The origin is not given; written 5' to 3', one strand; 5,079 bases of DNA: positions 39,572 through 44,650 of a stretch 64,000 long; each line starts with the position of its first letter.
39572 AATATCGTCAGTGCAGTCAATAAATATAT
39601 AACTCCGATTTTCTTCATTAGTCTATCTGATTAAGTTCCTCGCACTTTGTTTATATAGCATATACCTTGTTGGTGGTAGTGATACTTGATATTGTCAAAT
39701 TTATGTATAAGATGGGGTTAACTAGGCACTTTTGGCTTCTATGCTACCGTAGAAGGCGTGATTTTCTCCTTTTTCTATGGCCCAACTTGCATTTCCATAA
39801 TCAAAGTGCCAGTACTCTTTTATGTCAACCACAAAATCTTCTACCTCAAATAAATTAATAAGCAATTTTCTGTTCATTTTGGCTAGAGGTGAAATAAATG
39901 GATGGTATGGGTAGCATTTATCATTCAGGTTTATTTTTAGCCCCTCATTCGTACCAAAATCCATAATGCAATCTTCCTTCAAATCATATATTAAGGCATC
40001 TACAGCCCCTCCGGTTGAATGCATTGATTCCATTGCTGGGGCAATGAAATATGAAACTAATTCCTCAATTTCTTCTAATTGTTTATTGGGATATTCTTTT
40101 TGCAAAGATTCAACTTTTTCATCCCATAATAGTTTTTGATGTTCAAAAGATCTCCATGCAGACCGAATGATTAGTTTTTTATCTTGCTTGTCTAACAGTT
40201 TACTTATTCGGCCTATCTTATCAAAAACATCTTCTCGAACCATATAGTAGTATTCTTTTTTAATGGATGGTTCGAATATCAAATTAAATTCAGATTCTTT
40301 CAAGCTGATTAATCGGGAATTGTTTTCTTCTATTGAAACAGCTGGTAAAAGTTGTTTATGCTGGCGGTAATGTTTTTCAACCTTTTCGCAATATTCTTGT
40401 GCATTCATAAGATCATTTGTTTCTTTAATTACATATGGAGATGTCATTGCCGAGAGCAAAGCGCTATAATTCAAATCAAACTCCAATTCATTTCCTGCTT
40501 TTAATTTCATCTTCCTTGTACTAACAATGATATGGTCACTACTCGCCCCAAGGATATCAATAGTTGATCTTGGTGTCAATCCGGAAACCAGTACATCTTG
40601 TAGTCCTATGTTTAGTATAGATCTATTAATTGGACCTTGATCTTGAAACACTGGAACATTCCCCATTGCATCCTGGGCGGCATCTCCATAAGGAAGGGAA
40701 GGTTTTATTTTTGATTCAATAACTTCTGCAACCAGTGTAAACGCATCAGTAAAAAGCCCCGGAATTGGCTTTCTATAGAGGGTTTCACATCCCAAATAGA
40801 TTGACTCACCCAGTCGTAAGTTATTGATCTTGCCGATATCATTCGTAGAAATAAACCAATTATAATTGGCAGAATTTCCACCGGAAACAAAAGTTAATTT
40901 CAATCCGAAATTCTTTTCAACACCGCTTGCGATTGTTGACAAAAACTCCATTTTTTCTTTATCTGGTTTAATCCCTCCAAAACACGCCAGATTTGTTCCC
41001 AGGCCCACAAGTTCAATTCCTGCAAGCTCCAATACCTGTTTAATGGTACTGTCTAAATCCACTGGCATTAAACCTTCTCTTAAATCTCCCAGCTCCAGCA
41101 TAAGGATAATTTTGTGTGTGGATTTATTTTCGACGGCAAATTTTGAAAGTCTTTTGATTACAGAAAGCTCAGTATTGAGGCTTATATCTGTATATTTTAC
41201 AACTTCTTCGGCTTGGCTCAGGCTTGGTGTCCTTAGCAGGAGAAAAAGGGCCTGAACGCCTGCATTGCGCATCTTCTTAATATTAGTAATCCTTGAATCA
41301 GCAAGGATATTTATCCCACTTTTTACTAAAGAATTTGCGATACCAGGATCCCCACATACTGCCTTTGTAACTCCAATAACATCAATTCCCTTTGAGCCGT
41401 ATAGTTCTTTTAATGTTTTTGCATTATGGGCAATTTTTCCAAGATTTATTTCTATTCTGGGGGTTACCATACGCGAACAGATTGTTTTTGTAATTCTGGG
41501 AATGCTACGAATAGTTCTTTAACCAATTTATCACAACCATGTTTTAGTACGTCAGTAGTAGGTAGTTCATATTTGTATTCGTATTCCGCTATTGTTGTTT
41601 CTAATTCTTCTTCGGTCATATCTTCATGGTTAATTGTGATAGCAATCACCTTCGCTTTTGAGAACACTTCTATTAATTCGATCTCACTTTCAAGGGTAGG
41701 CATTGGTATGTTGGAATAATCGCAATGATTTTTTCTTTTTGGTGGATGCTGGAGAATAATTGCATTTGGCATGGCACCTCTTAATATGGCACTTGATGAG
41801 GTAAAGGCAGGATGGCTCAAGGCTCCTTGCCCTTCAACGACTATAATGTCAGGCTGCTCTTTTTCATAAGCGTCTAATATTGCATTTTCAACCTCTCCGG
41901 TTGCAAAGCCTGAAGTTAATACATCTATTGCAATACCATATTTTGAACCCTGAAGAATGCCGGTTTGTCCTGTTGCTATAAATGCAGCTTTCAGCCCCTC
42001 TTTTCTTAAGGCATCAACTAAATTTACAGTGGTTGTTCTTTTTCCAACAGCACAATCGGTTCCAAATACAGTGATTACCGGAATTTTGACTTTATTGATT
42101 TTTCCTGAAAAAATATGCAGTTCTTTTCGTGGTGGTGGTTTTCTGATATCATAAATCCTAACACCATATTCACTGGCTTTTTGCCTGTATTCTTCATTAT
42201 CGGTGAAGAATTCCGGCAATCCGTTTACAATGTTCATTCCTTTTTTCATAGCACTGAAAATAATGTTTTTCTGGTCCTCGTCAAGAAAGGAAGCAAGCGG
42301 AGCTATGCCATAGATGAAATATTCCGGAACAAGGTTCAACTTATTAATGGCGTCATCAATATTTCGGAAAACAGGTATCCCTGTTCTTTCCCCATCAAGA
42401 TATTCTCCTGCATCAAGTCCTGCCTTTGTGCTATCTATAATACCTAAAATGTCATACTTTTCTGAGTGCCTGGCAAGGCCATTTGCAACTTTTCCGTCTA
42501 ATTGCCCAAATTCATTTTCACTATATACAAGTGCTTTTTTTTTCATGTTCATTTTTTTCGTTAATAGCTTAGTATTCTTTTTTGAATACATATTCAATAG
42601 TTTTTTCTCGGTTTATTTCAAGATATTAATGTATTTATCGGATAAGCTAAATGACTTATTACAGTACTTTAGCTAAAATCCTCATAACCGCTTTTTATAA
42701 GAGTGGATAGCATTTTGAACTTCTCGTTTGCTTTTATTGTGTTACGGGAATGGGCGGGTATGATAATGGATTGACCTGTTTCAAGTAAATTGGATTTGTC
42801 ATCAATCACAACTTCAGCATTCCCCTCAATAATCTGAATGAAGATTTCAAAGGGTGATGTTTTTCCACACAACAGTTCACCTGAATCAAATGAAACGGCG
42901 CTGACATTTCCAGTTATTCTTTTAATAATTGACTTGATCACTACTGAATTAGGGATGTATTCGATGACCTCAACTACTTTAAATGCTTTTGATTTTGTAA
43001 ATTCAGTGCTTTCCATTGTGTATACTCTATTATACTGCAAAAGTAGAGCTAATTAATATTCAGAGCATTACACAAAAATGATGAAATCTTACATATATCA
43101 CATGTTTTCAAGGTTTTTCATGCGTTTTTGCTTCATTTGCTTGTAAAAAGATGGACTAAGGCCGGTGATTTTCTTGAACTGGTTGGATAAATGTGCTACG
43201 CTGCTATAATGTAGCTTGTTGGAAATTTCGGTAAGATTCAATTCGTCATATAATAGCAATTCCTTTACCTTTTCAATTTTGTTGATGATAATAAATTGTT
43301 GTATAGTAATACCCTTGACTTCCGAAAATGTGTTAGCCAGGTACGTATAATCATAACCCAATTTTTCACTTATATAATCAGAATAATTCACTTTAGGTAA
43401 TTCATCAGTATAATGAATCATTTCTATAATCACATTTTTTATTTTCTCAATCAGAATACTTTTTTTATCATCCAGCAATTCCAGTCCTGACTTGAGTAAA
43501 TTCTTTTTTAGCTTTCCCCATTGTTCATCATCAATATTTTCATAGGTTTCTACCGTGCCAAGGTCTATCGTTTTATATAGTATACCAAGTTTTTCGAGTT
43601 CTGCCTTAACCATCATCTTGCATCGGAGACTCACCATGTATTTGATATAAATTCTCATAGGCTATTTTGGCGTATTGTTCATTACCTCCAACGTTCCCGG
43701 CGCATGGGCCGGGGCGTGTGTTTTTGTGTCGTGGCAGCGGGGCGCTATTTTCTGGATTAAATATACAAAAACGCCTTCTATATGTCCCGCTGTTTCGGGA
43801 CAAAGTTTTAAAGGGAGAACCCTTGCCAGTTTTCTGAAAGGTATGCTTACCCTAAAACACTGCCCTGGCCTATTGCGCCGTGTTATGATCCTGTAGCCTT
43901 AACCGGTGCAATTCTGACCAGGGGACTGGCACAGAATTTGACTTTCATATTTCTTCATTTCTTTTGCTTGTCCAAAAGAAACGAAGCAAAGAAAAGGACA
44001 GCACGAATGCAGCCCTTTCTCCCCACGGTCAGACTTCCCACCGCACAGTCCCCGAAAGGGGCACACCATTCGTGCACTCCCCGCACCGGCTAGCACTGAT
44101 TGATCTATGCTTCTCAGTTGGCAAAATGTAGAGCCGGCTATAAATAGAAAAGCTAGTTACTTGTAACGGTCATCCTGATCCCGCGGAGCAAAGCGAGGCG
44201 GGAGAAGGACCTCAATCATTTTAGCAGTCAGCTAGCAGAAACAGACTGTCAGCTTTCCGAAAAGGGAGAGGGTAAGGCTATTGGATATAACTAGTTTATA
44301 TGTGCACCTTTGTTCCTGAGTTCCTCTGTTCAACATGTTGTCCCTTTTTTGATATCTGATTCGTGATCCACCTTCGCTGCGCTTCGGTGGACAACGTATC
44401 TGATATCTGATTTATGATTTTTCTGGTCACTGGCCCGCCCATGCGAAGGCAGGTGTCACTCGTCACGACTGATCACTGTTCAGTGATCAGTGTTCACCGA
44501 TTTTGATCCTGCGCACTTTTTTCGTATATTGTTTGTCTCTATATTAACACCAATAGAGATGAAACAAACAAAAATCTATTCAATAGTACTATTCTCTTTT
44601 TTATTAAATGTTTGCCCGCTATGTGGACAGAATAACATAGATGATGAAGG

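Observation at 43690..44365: Unclassified approx 370-nt GC-rich non-coding element in three near-identical copies, embedded in an approx 680-bp collinear composite present twice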

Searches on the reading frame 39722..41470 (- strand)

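Call 51: search_protein_families(library=pfam, proteins=[window:39722-41470:-], max_evalue=0.00001)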
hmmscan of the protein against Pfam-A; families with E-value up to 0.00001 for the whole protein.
window:39722-41470:- (582 aa): 3 families
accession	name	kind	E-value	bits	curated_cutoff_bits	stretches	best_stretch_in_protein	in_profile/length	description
PF01168.26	Ala_racemase_N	-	1.6e-23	84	24.1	1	8-226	1-217/220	Alanine racemase, N-terminal domain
PF01427.22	Peptidase_M15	-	3.9e-09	37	27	1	422-562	52-188/199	D-ala-D-ala dipeptidase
PF02557.22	VanY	-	1.7e-07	31.5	25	1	411-498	4-80/132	D-alanyl-D-alanine carboxypeptidase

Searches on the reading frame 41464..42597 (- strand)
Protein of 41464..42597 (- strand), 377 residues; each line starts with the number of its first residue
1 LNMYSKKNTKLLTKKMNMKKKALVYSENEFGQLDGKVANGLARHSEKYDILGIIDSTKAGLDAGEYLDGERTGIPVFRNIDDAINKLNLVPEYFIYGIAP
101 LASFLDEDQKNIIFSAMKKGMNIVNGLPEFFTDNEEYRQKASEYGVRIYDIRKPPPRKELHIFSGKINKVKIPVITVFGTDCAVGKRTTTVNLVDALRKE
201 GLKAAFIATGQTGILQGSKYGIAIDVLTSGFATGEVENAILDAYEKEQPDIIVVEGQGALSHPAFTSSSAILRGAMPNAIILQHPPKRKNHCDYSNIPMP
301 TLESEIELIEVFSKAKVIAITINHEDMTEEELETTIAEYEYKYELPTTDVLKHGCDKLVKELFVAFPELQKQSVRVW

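Call 51: search_protein_families(library=pfam, proteins=[window:41464-42597:-], max_evalue=0.00001)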
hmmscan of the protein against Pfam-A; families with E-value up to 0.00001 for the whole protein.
window:41464-42597:- (377 aa): 2 families
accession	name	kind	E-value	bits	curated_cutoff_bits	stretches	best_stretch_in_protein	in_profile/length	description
PF07755.17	DUF1611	-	2.2e-70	236.6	25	1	161-359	1-201/201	Domain of unknown function (DUF1611_C) P-loop domain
PF17396.8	DUF1611_N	-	1.8e-19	70.3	22.6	1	57-154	2-95/95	Domain of unknown function (DUF1611_N) Rossmann-like domain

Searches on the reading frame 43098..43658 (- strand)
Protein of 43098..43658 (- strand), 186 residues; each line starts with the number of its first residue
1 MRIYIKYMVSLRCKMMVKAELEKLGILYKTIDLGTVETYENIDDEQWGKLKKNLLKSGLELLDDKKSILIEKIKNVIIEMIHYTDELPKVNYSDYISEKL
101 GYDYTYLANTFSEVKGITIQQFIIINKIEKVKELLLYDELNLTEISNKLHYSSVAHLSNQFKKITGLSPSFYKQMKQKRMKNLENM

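Call 18: find_encoding_contigs(protein=window:43098-43658:-, flank=10000, max_places=6)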
Protein window:43098-43658:- (186 aa): no gene with exactly this product is on record in the collection.

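Call 19: search_protein_families(library=pfam, proteins=[window:43098-43658:-])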
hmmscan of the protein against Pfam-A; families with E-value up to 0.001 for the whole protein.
window:43098-43658:- (186 aa): 2 families
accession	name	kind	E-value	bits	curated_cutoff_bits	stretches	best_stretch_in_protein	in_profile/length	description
PF12833.13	HTH_18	-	8.9e-15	55.2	33.6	1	97-174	2-79/80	Helix-turn-helix domain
PF00165.29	HTH_AraC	-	4.4e-13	49.5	26.6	1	139-170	8-38/42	Bacterial regulatory helix-turn-helix proteins, AraC family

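Call 80: list_cluster_members(proteins=[window:43098-43658:-, window:44490-45473:+, window:21607-21990:-, window:26142-27242:+, window:9081-10061:-, window:10716-11171:+, window:22106-22462:-, window:42669-43040:-, window:18654-19529:-, window:41464-42597:-])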
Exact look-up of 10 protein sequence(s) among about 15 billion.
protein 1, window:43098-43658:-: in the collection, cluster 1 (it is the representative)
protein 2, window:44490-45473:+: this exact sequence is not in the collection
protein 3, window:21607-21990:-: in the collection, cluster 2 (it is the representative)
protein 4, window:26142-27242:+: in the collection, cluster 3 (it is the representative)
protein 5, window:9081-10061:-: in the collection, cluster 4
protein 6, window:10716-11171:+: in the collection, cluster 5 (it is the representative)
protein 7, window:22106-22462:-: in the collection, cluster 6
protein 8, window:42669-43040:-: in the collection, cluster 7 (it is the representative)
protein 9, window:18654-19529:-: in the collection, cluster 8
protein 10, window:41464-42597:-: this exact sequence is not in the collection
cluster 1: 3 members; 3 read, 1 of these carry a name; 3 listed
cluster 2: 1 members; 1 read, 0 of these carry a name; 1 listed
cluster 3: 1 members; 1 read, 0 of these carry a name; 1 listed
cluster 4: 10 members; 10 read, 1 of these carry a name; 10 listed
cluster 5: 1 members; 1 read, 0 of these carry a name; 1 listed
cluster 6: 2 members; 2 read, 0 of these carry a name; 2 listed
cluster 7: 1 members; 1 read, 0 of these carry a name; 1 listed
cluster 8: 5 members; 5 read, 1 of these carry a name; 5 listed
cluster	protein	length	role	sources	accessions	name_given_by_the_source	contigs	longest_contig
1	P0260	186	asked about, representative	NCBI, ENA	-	-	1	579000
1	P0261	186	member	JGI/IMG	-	AraC-like DNA-binding protein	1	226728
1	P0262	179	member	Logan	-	-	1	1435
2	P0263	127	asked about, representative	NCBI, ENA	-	-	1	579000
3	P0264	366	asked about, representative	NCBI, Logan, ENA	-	-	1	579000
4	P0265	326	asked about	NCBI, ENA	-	-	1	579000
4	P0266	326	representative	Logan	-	-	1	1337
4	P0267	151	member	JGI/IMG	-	dihydroflavonol-4-reductase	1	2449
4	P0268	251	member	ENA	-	-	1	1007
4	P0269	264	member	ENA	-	-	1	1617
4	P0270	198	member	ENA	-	-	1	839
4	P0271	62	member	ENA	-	-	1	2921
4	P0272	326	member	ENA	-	-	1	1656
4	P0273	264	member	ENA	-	-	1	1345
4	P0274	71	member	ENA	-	-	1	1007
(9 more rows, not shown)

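Call 81: find_encoding_contigs(protein=P0261, flank=10000, max_places=3)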
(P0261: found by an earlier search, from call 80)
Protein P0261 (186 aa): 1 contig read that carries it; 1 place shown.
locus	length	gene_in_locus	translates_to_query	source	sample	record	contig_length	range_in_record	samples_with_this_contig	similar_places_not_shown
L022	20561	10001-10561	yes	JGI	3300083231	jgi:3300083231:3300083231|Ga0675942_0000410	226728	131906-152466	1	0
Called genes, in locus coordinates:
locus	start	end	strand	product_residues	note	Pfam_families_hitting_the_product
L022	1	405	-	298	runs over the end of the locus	PF02517:Rce1-like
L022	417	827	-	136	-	PF01640:Peptidase_C10, PF13529:Peptidase_C39_2 (weak)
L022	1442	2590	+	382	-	PF06863:DUF1254, PF06742:DUF1214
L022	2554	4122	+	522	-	PF06863:DUF1254, PF06742:DUF1214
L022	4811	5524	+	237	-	-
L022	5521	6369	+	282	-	PF01755:Glyco_transf_25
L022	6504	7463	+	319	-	PF13676:TIR_2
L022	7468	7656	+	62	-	-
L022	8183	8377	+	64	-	-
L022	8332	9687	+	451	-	-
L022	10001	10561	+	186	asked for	PF12833:HTH_18, PF00165:HTH_AraC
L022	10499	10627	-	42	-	-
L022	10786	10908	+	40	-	-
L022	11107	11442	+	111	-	-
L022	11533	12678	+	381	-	PF17396:DUF1611_N, PF07755:DUF1611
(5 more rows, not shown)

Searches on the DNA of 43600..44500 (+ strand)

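Call 7: search_rna_families(source=window, start=43600, end=44500, threshold=evalue, max_evalue=10, show_alignments=3)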
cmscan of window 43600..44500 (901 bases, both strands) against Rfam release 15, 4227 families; matches with E-value up to 10: 2.
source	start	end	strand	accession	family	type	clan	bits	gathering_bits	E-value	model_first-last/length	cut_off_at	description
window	44262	44344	-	RF01169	SNORD112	Gene; snRNA; snoRNA; CD-box;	CL00069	17.4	58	2.4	1-77/77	no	Small nucleolar RNA SNORD112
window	43944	44019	-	RF02527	SSRC38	Gene; sRNA;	-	14.9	80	7.5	1-166/166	no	Streptococcus sRNA SSRC38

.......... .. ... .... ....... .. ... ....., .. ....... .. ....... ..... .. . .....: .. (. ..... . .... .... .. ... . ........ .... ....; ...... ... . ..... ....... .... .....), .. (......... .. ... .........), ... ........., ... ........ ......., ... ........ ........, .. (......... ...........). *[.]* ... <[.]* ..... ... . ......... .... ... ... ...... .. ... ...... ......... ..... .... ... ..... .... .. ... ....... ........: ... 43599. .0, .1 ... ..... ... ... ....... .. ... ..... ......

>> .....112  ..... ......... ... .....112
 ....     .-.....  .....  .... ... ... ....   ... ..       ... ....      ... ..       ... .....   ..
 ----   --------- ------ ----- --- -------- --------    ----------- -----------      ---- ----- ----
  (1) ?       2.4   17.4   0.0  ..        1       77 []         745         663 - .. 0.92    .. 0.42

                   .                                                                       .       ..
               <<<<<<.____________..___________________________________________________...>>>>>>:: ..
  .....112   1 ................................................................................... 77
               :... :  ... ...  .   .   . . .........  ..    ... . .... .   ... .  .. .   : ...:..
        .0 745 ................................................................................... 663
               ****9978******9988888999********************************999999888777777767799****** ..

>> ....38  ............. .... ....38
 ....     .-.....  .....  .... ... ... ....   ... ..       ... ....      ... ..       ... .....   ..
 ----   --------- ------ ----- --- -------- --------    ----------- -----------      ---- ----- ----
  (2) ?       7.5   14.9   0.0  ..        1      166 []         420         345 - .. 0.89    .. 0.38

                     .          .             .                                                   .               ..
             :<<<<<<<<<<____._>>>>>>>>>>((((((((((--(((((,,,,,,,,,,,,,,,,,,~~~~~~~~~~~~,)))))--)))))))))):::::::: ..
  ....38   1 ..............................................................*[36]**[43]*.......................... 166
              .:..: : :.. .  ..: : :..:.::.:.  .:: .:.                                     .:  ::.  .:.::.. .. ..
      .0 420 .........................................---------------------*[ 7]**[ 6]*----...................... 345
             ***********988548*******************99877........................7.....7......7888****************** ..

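Call 30: search_dna_similar(query=window:43690-44367:+, collection=plasmids, mode=distant, max_evalue=0.001)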
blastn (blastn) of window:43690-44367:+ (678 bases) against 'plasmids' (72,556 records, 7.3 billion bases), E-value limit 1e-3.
No match.

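Call 31: search_dna_similar(query=window:43690-44367:+, collection=phages, mode=distant, max_evalue=0.001)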
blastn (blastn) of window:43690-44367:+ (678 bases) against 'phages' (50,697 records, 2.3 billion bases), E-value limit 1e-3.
No match.
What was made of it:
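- Tried and rejected: blastn against plasmids and phages found nothing (calls 30, 31).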
